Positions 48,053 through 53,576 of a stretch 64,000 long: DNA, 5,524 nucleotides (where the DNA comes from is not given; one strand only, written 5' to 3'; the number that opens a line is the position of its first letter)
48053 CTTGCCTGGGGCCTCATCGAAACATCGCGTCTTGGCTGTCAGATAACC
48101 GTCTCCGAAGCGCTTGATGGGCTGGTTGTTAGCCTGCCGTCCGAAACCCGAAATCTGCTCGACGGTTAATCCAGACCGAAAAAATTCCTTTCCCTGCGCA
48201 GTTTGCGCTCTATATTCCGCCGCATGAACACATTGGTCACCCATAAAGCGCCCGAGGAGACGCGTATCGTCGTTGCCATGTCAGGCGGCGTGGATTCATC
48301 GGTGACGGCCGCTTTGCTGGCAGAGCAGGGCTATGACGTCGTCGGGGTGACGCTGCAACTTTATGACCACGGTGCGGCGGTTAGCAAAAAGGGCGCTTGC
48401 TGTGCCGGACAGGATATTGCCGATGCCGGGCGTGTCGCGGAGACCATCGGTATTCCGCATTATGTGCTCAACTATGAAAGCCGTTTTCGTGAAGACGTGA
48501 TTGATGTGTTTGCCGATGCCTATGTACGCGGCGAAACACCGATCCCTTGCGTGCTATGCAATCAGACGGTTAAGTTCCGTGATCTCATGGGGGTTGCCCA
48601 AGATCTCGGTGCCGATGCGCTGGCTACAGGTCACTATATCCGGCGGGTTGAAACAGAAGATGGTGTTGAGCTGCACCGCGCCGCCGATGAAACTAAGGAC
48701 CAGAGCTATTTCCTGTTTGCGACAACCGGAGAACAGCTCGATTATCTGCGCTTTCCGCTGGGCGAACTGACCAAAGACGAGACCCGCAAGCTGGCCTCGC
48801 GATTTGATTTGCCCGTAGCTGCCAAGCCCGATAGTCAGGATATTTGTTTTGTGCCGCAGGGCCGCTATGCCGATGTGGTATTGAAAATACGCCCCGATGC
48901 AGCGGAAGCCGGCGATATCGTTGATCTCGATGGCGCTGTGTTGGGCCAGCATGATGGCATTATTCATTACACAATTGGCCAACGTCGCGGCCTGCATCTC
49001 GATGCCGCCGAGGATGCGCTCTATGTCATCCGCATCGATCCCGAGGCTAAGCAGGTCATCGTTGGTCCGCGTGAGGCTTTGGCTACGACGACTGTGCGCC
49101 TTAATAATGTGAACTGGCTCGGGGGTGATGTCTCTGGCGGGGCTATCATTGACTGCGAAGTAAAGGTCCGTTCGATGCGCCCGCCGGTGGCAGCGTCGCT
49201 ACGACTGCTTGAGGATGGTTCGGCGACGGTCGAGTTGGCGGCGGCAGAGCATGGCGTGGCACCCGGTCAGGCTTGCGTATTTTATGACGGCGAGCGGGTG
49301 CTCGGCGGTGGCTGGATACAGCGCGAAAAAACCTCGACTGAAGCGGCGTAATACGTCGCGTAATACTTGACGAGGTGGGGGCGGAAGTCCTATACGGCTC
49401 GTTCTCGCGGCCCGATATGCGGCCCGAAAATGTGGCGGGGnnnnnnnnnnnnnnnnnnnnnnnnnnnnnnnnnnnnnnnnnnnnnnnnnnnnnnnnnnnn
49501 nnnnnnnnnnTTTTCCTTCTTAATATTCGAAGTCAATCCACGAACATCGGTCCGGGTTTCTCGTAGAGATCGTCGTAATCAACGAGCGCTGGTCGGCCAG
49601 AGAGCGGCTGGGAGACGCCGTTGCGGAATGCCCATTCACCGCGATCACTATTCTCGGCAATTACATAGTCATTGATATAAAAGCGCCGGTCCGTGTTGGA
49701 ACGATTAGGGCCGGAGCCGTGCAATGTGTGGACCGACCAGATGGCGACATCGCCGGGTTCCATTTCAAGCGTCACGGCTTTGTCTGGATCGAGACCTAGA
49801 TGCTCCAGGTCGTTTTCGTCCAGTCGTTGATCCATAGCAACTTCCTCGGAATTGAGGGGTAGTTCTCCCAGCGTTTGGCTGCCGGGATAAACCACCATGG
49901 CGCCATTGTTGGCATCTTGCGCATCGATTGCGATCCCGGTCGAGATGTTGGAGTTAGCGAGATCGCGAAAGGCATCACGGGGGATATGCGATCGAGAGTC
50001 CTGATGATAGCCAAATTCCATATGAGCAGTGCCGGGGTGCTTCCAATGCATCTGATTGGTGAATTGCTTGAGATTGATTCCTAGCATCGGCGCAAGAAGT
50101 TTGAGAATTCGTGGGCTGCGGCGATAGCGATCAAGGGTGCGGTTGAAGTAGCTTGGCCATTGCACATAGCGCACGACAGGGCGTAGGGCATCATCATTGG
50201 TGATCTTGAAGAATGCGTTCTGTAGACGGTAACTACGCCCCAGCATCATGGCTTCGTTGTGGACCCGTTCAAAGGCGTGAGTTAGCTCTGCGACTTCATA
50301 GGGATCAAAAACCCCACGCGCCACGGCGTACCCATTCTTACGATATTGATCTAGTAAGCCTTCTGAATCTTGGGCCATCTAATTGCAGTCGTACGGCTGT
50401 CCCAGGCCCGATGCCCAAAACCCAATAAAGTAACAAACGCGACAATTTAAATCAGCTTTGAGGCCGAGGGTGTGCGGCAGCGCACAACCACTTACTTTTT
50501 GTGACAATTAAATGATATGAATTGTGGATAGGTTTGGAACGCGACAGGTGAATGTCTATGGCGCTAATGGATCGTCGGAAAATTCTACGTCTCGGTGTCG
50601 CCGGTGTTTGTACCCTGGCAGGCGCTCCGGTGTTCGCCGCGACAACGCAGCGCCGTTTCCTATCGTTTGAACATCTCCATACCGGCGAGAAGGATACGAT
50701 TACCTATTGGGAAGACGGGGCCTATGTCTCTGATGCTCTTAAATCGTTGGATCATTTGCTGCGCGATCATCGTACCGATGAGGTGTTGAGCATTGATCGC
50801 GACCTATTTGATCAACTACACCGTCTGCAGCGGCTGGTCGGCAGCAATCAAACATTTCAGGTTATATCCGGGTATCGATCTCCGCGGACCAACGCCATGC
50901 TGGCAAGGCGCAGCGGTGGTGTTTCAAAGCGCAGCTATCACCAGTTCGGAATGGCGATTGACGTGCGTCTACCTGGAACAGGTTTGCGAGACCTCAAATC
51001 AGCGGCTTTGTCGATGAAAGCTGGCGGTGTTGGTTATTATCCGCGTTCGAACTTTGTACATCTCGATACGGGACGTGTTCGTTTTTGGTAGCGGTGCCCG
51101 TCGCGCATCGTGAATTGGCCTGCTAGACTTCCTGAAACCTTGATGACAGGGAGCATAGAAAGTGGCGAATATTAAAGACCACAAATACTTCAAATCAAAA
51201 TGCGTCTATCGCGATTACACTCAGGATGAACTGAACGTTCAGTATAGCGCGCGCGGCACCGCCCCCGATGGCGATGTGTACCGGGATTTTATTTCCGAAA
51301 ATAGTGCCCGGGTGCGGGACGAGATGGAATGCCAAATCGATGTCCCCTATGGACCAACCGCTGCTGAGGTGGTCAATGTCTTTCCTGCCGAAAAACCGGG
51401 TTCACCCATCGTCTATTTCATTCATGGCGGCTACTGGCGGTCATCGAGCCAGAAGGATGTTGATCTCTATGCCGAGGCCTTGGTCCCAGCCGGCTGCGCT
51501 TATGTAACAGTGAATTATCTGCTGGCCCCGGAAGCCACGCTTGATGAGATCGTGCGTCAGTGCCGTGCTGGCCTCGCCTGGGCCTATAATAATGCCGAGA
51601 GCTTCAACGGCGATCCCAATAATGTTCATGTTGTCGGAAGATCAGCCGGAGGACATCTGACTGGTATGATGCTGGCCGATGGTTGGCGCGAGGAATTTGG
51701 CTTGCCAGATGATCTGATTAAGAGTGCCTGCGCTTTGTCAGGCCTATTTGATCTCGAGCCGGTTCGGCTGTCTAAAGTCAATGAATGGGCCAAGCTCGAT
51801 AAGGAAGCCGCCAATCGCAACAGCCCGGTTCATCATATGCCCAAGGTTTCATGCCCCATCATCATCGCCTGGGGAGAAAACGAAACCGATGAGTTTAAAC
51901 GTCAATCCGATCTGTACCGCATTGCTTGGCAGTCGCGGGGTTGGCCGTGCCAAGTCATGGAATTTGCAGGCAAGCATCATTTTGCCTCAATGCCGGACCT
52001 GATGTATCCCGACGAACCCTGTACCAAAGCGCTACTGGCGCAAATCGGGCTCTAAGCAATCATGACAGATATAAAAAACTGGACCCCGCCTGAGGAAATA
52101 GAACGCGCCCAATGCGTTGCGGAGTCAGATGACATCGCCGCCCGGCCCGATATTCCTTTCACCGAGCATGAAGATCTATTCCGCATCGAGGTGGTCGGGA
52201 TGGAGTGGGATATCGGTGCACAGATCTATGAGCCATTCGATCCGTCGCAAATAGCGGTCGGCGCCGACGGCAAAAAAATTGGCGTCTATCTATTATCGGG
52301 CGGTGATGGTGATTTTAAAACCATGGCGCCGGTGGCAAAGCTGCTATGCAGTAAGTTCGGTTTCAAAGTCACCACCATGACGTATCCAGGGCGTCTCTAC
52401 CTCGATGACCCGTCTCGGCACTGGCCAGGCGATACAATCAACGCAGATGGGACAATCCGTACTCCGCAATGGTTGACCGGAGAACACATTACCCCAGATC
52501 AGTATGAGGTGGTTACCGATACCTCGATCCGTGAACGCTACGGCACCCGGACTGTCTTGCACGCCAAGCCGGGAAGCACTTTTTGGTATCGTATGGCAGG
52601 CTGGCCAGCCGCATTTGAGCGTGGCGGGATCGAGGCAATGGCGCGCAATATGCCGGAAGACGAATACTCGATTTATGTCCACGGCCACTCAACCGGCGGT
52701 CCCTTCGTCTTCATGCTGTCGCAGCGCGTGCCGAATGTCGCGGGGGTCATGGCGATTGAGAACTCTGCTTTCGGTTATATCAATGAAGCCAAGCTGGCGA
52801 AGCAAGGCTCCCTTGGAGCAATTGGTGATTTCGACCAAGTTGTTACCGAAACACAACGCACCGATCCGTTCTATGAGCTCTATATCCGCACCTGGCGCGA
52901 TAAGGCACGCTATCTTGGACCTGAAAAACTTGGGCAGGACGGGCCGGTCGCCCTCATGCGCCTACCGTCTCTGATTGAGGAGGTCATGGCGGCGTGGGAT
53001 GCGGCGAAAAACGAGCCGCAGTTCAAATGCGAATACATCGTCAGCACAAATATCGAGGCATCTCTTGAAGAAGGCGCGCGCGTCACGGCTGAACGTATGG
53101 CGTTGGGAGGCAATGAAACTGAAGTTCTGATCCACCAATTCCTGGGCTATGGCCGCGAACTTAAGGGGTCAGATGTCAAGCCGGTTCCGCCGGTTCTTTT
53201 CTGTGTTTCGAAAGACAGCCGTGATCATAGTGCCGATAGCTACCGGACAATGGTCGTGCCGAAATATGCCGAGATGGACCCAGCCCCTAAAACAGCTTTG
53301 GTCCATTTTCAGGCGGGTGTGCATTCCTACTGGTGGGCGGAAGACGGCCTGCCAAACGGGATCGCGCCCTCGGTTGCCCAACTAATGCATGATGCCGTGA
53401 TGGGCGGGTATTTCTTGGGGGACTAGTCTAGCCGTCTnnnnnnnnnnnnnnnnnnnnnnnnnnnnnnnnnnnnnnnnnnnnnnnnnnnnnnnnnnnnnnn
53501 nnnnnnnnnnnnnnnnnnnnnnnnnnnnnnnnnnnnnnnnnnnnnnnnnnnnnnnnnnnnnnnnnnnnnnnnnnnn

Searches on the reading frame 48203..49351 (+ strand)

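Call 46: search_protein_families(library=pfam, proteins=[window:48203-49351:+], max_evalue=0.00001)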
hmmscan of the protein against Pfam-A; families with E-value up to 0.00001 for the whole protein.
window:48203-49351:+ (382 aa): 4 families
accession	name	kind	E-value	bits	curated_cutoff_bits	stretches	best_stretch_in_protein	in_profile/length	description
PF03054.22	tRNA_Me_trans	-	4.8e-77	258.6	20.6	1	21-218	2-201/202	tRNA methyl transferase HUP domain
PF20258.4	tRNA_Me_trans_C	-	7.4e-21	74.7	20.6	1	296-372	2-77/77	Aminomethyltransferase beta-barrel domain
PF20259.3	tRNA_Me_trans_M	-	1.3e-18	66.7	27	1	235-288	11-65/66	tRNA methyl transferase PRC-barrel domain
PF00733.27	Asn_synthase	-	4.5e-06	27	21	1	21-147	19-137/354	Asparagine synthase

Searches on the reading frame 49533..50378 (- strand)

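Call 3: search_protein_families(library=pfam, proteins=[window:49533-50378:-], max_evalue=0.01)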
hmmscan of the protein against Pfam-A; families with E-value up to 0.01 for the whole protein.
window:49533-50378:- (281 aa): 1 family
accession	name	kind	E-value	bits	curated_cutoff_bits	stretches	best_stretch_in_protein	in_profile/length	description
PF05721.19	PhyH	-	1.6e-25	91.1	22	1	12-232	1-212/213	Phytanoyl-CoA dioxygenase (PhyH)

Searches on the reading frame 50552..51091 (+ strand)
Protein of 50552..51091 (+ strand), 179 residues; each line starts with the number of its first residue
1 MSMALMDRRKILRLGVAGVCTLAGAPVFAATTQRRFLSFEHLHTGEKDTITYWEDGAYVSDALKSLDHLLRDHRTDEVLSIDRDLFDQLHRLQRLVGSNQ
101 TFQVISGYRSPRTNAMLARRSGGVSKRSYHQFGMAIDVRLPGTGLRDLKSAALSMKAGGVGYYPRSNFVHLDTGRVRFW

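Call 3: search_protein_families(library=pfam, proteins=[window:50552-51091:+], max_evalue=0.01)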
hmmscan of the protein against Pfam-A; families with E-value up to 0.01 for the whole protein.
window:50552-51091:+ (179 aa): 3 families
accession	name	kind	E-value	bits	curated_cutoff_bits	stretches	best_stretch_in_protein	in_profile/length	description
PF05951.18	Peptidase_M15_2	-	3.7e-59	199.3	27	1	30-179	2-153/153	Bacterial protein of unknown function (DUF882)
PF08291.16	Peptidase_M15_3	-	7.6e-09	36.1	23.2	1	85-172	28-108/108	Peptidase M15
PF18979.5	DUF5715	-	0.0093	16.1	26.8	0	98-138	77-117/171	Family of unknown function (DUF5715)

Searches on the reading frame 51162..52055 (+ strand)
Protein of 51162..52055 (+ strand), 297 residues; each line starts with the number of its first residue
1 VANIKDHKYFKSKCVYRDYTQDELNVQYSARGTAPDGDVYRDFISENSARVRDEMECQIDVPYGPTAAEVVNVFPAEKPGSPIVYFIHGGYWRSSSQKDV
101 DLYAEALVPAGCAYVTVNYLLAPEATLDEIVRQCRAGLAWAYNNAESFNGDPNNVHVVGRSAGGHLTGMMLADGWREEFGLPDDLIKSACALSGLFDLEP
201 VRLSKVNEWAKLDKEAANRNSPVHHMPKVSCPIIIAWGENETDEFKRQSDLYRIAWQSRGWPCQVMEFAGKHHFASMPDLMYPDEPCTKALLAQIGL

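Call 3: search_protein_families(library=pfam, proteins=[window:51162-52055:+], max_evalue=0.01)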
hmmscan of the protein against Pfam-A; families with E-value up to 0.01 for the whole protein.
window:51162-52055:+ (297 aa): 4 families
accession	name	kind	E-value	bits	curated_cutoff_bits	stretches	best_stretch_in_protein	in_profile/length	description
PF20434.5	BD-FAE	-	3.8e-20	72.8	26.8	1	78-239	10-198/215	BD-FAE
PF07859.19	Abhydrolase_3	-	2.9e-17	63.6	25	1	85-198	2-112/210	alpha/beta hydrolase fold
PF00135.34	COesterase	-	6.7e-09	35.7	27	1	72-173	89-203/515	Carboxylesterase family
PF00326.27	Peptidase_S9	-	0.00054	20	22.6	1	145-279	56-193/213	Prolyl oligopeptidase family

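Call 4: search_protein_families(library=ncbifam, proteins=[window:51162-52055:+], max_evalue=0.01)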
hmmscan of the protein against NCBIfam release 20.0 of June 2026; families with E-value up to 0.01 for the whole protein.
window:51162-52055:+ (297 aa): 9 families
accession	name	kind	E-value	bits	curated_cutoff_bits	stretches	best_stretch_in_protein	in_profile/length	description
NF058665.1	HaHSL_fam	equivalog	1.8e-41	142.2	320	1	25-292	3-260/260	hormone-sensitive lipase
NF058653.1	LipP1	equivalog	3.4e-17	62.2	350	1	45-168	37-159/300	LipP1 family hormone-sensitive lipase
NF033149.0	CHL_hydrolase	equivalog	7.6e-13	48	500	1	58-168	53-163/310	chloramphenicol hydrolase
NF007547.0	PRK10162.1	equivalog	3.1e-09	36.2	389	1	41-167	48-171/321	acetyl esterase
NF052354.1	EstLipQMycob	equivalog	3.9e-08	32.3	700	1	59-169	138-254/418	esterase LipQ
NF042968.1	AcxylEst_AxeA1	equivalog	5.3e-07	28.3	700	1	67-169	35-136/459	acetylxylan esterase AxeA1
NF058651.1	GESAG_HSLs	subfamily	2.7e-05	23.4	430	1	75-173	61-156/296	GESAG motif subfamily hormone-sensitive lipase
NF052620.1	AryltfaseLP1002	equivalog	0.00069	19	300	1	81-177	32-129/265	lp_1002 family arylesterase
NF058649.1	GTSAG_HSLs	subfamily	0.0032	16.9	380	1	29-180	33-184/312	GTSAG motif subfamily hormone-sensitive lipase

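Call 48: search_solved_structures(query=window:51162-52055:+, max_evalue=0.00001)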
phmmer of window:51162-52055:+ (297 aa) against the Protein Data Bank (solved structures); distinct sequences matched with E-value up to 0.00001: 53.
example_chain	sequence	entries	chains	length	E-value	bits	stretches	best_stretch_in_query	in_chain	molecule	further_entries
9n8r_A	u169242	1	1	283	3.9e-30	108.4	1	14-291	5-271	Lipase 1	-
2pbl_A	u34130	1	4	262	4.1e-16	62.4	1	57-286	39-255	Putative esterase/lipase/thioesterase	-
4ypv_A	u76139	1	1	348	1.1e-11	47.8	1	61-169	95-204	Est8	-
4e11_A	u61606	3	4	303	2.5e-11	46.7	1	59-286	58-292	kynurenine formamidase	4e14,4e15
6kd0_A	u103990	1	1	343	4.2e-10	42.6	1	75-175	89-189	Vibralactone Cyclase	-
4wy8_A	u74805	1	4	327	1.3e-09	41.1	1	80-170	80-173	esterase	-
2c7b_A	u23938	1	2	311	1.3e-09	41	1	57-170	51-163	CARBOXYLESTERASE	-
1lzk_A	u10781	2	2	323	1.4e-09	40.9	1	75-168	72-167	HEROIN ESTERASE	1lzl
1jji_A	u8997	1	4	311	1.5e-09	40.8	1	74-169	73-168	Carboxylesterase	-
8yfz_A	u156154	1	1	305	1.9e-09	40.5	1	50-170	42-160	Carboxylesterase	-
3wj1_A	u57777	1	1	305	1.9e-09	40.4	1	50-170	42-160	Carboxylesterase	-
8yfy_A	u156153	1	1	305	2e-09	40.4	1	50-170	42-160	Carboxylesterase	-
4p9n_A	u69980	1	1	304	2e-09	40.4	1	50-170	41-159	Carboxylesterase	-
3aim_A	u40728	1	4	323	8e-09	38.4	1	58-171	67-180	303aa long hypothetical esterase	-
3aio_A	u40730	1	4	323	8.1e-09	38.4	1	58-171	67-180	303aa long hypothetical esterase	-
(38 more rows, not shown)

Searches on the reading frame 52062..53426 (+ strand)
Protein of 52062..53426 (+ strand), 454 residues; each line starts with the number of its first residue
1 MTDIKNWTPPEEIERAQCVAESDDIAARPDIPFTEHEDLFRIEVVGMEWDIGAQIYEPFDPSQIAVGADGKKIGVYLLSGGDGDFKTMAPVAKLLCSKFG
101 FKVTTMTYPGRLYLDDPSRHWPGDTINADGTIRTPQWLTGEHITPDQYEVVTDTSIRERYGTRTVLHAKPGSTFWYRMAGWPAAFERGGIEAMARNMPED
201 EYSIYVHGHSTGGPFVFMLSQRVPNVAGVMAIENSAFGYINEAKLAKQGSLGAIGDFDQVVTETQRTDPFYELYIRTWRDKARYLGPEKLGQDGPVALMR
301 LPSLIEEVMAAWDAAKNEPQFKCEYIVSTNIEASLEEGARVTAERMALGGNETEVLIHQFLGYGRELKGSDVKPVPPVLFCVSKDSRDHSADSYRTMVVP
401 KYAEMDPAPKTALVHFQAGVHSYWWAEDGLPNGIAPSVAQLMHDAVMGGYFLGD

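Call 3: search_protein_families(library=pfam, proteins=[window:52062-53426:+], max_evalue=0.01)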
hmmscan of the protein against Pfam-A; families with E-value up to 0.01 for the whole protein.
window:52062-53426:+ (454 aa): 0 families

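Call 4: search_protein_families(library=ncbifam, proteins=[window:52062-53426:+], max_evalue=0.01)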
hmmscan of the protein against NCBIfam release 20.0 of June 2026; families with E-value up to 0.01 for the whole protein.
window:52062-53426:+ (454 aa): 0 families

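Call 47: search_solved_structures(query=window:52062-53426:+, max_evalue=1, show_alignments=1)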
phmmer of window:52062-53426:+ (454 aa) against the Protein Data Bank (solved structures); distinct sequences matched with E-value up to 1: 1.
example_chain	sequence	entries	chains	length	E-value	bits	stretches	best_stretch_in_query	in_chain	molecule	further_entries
7y5y_A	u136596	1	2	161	0.24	13.2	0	173-216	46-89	Staygreen domain-containing protein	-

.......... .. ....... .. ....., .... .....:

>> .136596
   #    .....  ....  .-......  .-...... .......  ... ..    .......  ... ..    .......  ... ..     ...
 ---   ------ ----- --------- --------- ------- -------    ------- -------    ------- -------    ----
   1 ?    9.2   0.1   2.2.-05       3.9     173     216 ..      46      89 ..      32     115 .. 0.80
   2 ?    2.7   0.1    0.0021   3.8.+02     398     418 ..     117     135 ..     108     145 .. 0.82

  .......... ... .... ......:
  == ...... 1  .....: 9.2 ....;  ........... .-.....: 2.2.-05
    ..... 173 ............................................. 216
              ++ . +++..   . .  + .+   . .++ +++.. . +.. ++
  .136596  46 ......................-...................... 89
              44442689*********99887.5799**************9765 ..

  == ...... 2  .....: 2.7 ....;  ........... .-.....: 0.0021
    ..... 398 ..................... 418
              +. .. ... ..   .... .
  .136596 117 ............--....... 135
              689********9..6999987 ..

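Call 79: find_homologous_proteins(query=window:52062-53426:+)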
Query window:52062-53426:+ (454 aa): 1760 proteins with E <= 0.001 among 8000 candidates; the best 120 are listed.
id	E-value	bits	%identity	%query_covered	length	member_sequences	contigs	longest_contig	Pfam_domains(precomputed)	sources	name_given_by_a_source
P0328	4.1e-280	947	89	100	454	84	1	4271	-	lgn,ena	-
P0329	5.1e-270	914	85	99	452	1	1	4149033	-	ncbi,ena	-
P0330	9.1e-270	913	85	100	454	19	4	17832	-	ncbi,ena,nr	ncbi:MAG: hypothetical protein CMM37_01850 [Rhodospirillaceae bacterium]|nr:hypothetical protein [Rh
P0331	3.9e-264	895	84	99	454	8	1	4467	-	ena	-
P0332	1.0e-261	887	82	100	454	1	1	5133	-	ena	-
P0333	1.0e-261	887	82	100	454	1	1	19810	-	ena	-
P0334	4.4e-260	881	82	100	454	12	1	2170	-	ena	-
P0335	1.4e-253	860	80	98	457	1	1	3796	-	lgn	-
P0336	3.4e-253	858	80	98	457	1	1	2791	-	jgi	jgi:hypothetical protein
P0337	2.5e-251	852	80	98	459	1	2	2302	-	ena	-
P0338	3.1e-251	852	79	98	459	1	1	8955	-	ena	-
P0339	3.4e-251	852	79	98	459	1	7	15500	-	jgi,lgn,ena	jgi:hypothetical protein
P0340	3.4e-251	852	79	98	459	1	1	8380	-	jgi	-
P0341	4.4e-251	851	79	98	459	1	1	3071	-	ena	-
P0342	4.4e-251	851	79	98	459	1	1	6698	-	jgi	-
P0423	7.5e-175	600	58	99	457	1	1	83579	-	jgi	jgi:pimeloyl-ACP methyl ester carboxylesterase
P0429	1.5e-174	599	57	100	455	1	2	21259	-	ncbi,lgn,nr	ncbi:MAG: hypothetical protein Q8S00_13970 [Deltaproteobacteria bacterium]|nr:hypothetical protein [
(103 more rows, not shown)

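Call 80: find_encoding_contigs(protein=P0423, flank=8000, max_places=2)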
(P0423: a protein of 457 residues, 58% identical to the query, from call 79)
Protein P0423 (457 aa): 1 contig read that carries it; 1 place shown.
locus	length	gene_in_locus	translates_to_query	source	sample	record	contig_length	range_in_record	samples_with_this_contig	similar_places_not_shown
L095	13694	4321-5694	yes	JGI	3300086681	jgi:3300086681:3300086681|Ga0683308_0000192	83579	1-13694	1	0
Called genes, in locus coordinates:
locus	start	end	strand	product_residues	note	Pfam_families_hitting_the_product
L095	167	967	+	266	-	PF01522:Polysacc_deac_1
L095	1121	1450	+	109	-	-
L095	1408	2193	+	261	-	PF13416:SBP_bac_8 (weak), PF13343:SBP_bac_6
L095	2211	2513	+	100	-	-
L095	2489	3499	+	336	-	PF00528:BPD_transp_1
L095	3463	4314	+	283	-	PF00005:ABC_tran, PF08402:TOBE_2 (weak)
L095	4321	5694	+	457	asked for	-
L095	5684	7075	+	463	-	PF00815:Histidinol_dh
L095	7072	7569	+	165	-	PF06793:UPF0262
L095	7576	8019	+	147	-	PF01451:LMWPc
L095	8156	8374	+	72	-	PF01176:eIF-1a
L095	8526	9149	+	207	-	PF02545:Maf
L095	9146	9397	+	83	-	PF03884:YacG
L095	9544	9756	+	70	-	-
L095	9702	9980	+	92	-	-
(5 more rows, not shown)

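Call 81: find_encoding_contigs(protein=P0429, flank=8000, max_places=2)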
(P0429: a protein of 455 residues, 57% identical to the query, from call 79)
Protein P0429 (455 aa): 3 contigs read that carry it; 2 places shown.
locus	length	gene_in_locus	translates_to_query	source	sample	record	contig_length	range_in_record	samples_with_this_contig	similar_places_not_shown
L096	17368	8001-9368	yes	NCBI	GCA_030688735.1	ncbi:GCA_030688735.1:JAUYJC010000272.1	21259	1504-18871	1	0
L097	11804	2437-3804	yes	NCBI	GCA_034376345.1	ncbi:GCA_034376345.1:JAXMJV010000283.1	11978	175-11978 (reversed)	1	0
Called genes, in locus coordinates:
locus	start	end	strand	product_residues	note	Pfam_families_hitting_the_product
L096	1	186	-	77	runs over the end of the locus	-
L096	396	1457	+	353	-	PF00296:Bac_luciferase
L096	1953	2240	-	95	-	-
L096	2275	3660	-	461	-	PF01425:Amidase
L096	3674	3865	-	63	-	-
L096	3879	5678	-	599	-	PF02776:TPP_enzyme_N, PF00205:TPP_enzyme_M, PF02775:TPP_enzyme_C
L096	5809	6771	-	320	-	PF01073:3Beta_HSD, PF01370:Epimerase, PF02719:Polysacc_synt_2, PF04321:RmlD_sub_bind, PF08659:KR (weak), PF13460:NAD_binding_10 (weak), PF16363:GDP_Man_Dehyd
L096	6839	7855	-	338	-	PF09084:NMT1, PF12974:Phosphonate-bd (weak), PF13379:NMT1_2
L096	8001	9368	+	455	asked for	-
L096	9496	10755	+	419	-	PF05977:MFS_3, PF07690:MFS_1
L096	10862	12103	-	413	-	PF05958:tRNA_U5-meth_tr, PF05175:MTS, PF09445:Methyltransf_15 (weak), PF13649:Methyltransf_25 (weak), PF13847:Methyltransf_31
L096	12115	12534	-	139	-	PF01894:YjbQ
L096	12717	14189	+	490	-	PF00682:HMGL-like, PF02436:PYC_OADA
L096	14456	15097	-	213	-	PF00300:His_Phos_1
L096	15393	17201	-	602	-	PF00117:GATase, PF02540:NAD_synthase (faint), PF07722:Peptidase_C26 (faint), PF00958:GMP_synt_C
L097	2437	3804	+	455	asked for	-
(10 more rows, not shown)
